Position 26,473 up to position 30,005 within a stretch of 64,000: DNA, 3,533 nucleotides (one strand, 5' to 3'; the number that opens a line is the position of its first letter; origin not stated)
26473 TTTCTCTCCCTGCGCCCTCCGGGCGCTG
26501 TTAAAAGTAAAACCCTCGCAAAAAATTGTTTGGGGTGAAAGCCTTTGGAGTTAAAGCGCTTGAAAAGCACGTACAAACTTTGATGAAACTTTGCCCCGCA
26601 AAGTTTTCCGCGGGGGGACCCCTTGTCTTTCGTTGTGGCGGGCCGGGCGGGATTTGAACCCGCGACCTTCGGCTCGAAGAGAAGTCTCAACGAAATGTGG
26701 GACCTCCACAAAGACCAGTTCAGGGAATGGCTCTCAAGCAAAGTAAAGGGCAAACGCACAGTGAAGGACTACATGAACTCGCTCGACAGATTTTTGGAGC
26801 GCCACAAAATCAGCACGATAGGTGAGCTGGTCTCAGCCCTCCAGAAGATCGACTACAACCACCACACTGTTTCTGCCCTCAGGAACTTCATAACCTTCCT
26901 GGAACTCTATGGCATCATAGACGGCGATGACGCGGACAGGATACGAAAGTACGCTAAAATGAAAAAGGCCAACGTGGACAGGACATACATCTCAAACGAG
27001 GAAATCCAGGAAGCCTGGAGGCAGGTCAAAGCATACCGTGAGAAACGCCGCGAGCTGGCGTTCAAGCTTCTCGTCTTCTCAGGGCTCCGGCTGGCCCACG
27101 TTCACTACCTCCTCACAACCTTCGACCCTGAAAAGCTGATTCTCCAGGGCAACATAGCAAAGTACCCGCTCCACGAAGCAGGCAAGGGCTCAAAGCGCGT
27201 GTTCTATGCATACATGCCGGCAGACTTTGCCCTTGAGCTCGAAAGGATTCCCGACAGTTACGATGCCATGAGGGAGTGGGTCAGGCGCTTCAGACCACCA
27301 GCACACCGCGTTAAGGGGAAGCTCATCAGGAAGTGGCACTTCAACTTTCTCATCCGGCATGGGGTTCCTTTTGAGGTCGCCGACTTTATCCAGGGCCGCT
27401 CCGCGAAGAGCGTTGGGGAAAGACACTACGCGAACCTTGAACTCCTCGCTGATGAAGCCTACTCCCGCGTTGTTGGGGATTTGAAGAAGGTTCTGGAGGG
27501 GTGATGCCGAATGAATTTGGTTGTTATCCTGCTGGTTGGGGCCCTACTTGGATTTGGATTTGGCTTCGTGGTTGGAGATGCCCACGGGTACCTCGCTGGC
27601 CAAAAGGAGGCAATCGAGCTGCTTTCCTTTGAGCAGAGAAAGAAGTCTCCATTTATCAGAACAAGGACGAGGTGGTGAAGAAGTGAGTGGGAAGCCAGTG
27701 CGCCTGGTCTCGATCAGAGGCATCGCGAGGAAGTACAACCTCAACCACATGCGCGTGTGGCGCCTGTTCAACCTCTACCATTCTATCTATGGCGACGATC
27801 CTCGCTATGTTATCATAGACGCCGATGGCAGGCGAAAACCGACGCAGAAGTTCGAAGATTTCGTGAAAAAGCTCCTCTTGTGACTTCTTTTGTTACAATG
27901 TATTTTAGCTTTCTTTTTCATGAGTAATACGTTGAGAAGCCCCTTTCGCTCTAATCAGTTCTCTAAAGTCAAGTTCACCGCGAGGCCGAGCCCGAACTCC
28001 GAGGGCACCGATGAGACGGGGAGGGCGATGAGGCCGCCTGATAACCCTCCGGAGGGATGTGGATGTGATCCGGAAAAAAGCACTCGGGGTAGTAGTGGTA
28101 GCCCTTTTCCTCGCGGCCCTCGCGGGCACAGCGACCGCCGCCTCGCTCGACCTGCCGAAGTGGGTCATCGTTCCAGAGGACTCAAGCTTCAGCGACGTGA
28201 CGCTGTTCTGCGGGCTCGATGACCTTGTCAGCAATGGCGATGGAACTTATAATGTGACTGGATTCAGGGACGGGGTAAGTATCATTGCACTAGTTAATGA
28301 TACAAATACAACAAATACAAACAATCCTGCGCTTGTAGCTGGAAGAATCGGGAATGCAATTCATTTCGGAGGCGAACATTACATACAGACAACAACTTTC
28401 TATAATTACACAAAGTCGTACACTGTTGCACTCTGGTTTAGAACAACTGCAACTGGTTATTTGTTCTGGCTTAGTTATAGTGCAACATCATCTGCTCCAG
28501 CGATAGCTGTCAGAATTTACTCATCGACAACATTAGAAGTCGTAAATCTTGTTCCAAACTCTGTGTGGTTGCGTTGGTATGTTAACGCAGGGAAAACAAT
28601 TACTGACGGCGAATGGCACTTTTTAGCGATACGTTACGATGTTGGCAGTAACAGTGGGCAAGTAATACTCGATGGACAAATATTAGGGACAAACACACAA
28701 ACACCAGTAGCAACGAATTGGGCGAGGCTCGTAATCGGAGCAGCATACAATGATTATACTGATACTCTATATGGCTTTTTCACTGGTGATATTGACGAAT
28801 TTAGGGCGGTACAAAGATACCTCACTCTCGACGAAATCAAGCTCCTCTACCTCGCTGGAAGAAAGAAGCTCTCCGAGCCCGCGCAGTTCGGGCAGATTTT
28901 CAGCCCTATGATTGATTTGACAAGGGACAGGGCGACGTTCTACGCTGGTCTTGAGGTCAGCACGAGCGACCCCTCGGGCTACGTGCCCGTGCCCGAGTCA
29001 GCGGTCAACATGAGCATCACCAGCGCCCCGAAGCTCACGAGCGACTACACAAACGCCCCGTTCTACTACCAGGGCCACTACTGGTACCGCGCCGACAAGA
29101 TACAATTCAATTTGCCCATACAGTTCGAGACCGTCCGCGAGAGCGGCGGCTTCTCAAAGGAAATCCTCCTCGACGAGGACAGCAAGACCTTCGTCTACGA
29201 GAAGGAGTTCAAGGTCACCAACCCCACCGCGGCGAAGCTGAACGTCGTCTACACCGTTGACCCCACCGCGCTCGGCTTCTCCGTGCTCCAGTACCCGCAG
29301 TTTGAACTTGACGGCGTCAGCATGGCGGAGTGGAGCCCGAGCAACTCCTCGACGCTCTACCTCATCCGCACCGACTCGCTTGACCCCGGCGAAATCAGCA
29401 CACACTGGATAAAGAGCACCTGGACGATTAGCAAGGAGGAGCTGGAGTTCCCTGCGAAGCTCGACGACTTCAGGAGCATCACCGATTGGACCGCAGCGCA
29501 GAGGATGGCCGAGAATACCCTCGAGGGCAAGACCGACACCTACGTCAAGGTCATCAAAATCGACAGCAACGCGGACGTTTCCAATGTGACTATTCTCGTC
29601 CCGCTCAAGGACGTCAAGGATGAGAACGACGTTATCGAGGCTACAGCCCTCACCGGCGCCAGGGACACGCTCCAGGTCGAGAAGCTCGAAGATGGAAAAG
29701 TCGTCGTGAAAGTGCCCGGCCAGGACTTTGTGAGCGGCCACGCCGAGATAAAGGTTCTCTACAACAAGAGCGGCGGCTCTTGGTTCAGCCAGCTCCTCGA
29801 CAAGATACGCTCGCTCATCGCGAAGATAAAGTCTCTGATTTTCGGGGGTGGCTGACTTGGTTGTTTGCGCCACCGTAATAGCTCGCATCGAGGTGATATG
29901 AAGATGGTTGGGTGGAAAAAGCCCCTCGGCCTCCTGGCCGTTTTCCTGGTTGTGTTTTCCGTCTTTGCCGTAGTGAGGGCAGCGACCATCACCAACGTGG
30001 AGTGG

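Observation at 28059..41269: Seventeen-gene co-directional envelope module: candidate uncharacterised archaeal DNA-transfer or particle/vesicle-forming machine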

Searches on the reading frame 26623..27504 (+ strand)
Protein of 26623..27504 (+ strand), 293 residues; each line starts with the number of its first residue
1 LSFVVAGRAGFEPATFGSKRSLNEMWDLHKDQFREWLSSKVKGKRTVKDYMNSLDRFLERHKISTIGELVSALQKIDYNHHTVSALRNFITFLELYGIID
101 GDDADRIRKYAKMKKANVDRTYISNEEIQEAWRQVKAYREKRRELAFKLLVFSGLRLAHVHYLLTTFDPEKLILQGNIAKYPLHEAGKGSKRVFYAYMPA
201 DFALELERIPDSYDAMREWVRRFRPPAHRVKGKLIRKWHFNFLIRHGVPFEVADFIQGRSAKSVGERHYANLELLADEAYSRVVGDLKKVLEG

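Call 6: search_protein_families(library=pfam, max_evalue=0.1, proteins=[window:26623-27504:+])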
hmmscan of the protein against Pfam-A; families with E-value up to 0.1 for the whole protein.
window:26623-27504:+ (293 aa): 3 families
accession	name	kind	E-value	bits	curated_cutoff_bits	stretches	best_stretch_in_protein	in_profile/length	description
PF16795.10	Phage_integr_3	-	1.6e-51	174.9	27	1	122-284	3-159/161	Archaeal phage integrase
PF19963.4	VMAP-M1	-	0.028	15.5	25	1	45-112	12-81/113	vWA-MoxR associated protein middle region (VMAP-M) 1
PF13495.12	Phage_int_SAM_4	-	0.06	14.2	27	0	31-64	3-36/85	Phage integrase, N-terminal SAM-like domain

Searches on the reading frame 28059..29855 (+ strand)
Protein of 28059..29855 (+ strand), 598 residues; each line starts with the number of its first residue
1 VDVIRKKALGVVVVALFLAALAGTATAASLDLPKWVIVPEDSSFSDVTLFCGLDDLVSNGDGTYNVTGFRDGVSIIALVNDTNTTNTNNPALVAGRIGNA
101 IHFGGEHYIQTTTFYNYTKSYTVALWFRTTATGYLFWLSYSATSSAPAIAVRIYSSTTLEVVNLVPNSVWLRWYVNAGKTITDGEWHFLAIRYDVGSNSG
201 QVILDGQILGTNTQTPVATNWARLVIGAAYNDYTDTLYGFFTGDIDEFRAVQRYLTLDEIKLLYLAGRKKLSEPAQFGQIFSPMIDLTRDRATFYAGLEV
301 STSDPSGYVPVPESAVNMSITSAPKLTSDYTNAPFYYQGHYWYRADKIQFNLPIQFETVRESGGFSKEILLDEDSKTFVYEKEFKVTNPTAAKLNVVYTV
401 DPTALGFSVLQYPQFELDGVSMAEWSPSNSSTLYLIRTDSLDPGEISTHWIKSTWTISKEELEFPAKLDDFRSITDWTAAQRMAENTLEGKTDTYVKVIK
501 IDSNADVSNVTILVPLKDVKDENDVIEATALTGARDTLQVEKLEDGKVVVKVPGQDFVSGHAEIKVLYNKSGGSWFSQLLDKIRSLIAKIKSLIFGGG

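Call 5: search_protein_families(library=pfam, max_evalue=0.1, proteins=[window:28059-29855:+])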
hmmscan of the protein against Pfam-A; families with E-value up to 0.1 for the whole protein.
window:28059-29855:+ (598 aa): 2 families
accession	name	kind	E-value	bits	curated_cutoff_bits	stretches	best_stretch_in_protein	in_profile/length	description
PF13385.13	Laminin_G_3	-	6.4e-16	59.3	27.6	1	103-261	1-151/151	Concanavalin A-like lectin/glucanases superfamily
PF02210.31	Laminin_G_2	-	0.00042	21.2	22.9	1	127-248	1-121/126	Laminin G domain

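Call 15: search_protein_families(library=phrogs, max_evalue=0.01, proteins=[window:28059-29855:+])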
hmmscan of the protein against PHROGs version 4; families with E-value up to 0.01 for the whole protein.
window:28059-29855:+ (598 aa): 1 family
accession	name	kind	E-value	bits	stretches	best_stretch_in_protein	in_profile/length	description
phrog_17320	-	unknown function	1.1e-05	24.5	1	114-271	943-1097/1373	-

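Call 48: search_dna_similar(query=window:28059-29852:+, collection=phages, mode=protein, max_evalue=0.01)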
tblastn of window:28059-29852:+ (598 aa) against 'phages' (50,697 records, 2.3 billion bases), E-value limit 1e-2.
Records with a match: 2; places in all: 2; records where one place covers at least 80% of the query: 0.
Best place of each record, by identity: <60% 2.
By first word of the organism name: Betalipothrixvirus 2.
By host as written in the record: - 1; Acidianus convivator 1.
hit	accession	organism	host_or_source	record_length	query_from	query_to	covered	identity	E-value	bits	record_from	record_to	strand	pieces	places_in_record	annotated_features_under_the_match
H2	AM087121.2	Betalipothrixvirus pozzuoliense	-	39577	115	271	26%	29.1%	9e-5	52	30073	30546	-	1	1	conserved hypothetical protein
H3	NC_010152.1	Betalipothrixvirus pozzuoliense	Acidianus convivator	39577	115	271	26%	29.1%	9e-5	52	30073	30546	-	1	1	hypothetical protein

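Call 61: search_protein_families(library=ncbifam, max_evalue=0.01, proteins=[window:28059-29855:+])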
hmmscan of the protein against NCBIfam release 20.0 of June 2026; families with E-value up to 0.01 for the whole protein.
window:28059-29855:+ (598 aa): 1 family
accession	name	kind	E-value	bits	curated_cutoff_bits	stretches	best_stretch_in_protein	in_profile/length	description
NF052521.1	TafC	equivalog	0.0006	19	410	1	109-266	206-362/373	TafC family fimbrial protein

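Call 62: search_protein_families(library=padloc, max_evalue=0.01, proteins=[window:28059-29855:+])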
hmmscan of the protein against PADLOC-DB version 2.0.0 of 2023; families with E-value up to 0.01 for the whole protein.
window:28059-29855:+ (598 aa): 0 families
